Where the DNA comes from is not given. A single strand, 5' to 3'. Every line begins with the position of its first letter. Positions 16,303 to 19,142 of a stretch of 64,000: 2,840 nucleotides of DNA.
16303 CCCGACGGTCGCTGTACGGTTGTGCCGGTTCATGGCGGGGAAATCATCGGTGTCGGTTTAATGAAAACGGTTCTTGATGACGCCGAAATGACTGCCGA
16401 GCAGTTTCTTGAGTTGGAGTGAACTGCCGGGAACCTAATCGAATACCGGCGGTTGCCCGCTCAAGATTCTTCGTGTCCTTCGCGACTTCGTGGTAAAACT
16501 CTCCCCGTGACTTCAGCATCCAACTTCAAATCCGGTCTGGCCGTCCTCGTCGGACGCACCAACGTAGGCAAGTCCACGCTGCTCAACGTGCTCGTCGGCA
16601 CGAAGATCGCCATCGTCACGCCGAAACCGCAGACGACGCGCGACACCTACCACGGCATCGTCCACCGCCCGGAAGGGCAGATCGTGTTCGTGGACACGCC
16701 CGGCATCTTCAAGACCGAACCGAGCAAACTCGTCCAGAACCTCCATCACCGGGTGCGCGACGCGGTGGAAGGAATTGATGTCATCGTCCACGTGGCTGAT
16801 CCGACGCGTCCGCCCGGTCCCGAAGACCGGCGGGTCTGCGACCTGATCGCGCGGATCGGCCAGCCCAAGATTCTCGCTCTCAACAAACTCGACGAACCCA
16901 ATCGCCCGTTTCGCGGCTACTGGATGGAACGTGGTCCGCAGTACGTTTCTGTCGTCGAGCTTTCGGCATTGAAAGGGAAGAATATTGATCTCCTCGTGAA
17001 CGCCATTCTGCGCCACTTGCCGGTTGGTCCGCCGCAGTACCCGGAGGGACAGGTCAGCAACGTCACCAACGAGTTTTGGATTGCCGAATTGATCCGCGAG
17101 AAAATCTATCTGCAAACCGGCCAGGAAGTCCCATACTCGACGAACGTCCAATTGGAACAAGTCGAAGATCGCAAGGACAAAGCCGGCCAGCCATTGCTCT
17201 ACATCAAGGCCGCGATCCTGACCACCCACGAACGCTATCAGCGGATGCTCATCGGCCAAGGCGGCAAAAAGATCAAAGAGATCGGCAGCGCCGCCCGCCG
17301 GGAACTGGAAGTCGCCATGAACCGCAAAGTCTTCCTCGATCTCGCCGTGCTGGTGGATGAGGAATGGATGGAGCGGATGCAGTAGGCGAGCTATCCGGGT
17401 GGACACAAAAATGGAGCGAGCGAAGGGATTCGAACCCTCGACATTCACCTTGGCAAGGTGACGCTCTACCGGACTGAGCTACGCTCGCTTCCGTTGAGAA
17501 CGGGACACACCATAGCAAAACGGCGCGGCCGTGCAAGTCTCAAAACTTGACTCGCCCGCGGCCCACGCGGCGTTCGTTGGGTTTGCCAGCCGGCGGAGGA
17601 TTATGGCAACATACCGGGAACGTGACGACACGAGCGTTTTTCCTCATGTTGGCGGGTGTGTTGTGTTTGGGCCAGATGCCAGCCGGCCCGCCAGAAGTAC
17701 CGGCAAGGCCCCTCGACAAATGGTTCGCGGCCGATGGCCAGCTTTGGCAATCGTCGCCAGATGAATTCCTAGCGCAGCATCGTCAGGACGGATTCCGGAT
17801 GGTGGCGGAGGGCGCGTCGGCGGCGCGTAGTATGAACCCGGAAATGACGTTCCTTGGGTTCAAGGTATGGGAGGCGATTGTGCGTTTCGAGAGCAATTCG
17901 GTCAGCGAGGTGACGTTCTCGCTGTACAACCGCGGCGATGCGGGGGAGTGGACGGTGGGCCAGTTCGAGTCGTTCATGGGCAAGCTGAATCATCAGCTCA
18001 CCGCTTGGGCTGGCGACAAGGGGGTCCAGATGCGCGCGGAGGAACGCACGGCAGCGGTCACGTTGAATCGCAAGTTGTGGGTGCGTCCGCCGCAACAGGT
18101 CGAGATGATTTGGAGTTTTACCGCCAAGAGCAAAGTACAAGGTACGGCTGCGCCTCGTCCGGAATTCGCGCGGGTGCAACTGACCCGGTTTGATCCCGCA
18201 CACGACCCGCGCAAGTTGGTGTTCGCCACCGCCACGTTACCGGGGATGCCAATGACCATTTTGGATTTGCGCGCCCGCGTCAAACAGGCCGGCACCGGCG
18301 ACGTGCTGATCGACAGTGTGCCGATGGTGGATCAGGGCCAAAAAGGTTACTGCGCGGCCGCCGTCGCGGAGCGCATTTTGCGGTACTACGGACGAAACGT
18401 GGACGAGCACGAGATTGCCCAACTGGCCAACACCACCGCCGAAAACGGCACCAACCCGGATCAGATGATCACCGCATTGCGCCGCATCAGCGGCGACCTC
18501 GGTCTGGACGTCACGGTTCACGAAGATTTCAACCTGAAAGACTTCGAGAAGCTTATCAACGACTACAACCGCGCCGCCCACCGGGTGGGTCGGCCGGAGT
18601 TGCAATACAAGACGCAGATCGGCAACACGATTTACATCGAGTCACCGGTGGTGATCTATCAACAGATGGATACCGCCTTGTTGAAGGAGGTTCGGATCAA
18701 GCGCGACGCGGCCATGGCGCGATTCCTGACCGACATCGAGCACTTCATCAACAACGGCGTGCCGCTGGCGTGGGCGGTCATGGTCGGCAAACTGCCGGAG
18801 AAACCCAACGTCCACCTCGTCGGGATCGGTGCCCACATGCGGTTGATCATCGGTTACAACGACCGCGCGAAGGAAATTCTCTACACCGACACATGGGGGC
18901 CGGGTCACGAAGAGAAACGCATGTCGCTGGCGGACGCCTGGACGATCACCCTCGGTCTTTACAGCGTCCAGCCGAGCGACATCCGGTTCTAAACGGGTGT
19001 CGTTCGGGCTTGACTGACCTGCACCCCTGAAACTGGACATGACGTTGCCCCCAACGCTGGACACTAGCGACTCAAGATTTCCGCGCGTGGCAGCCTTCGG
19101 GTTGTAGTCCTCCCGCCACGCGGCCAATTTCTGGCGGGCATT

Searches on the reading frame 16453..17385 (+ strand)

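Call 55: search_protein_families(library=pfam, proteins=[window:16453-17385:+], max_evalue=0.001)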
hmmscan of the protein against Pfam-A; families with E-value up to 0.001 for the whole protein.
window:16453-17385:+ (310 aa): 7 families
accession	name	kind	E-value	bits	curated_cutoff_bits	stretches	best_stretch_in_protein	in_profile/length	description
PF01926.29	MMR_HSR1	-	6.2e-25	88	21.9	1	31-145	3-113/113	50S ribosome-binding GTPase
PF02421.24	FeoB_N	-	1.1e-10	41.7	27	1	31-184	4-155/156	Ferrous iron transport protein B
PF07650.23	KH_2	-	1.7e-10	41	22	1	225-305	1-77/78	KH domain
PF04548.22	AIG1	-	3.5e-08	33.5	27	1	31-133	4-108/212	AIG1 family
PF00350.29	Dynamin_N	-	3.6e-07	30.8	27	1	31-63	2-34/168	Dynamin family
PF00009.33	GTP_EFTU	-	1.1e-06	28.8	26.5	1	76-190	70-187/188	Elongation factor Tu GTP binding domain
PF03193.22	RsgA_GTPase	-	6.9e-06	26.4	30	1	24-87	103-170/174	RsgA GTPase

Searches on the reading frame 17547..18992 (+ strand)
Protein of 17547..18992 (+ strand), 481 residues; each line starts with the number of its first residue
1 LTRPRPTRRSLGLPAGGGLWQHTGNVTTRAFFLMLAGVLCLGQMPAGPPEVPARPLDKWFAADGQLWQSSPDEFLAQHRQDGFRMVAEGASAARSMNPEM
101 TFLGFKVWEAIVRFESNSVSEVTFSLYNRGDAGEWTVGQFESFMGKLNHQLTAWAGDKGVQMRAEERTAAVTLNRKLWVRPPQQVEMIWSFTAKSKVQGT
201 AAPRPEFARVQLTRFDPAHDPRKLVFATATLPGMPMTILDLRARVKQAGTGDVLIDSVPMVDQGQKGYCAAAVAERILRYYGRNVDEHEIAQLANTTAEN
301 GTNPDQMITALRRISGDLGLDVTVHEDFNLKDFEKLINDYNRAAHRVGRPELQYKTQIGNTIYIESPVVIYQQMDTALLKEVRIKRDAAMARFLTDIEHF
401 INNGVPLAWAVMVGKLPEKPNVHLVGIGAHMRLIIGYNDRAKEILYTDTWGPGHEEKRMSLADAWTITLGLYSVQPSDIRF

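Call 55: search_protein_families(library=pfam, proteins=[window:17547-18992:+], max_evalue=0.001)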
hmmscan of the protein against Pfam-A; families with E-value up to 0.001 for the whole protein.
window:17547-18992:+ (481 aa): 2 families
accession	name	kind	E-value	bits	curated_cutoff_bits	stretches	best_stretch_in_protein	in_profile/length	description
PF13529.12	Peptidase_C39_2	-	6.2e-08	33.8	24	1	257-450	2-143/143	Peptidase_C39 like family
PF03412.21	Peptidase_C39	-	3.7e-05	24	22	1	258-314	2-57/133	Peptidase C39 family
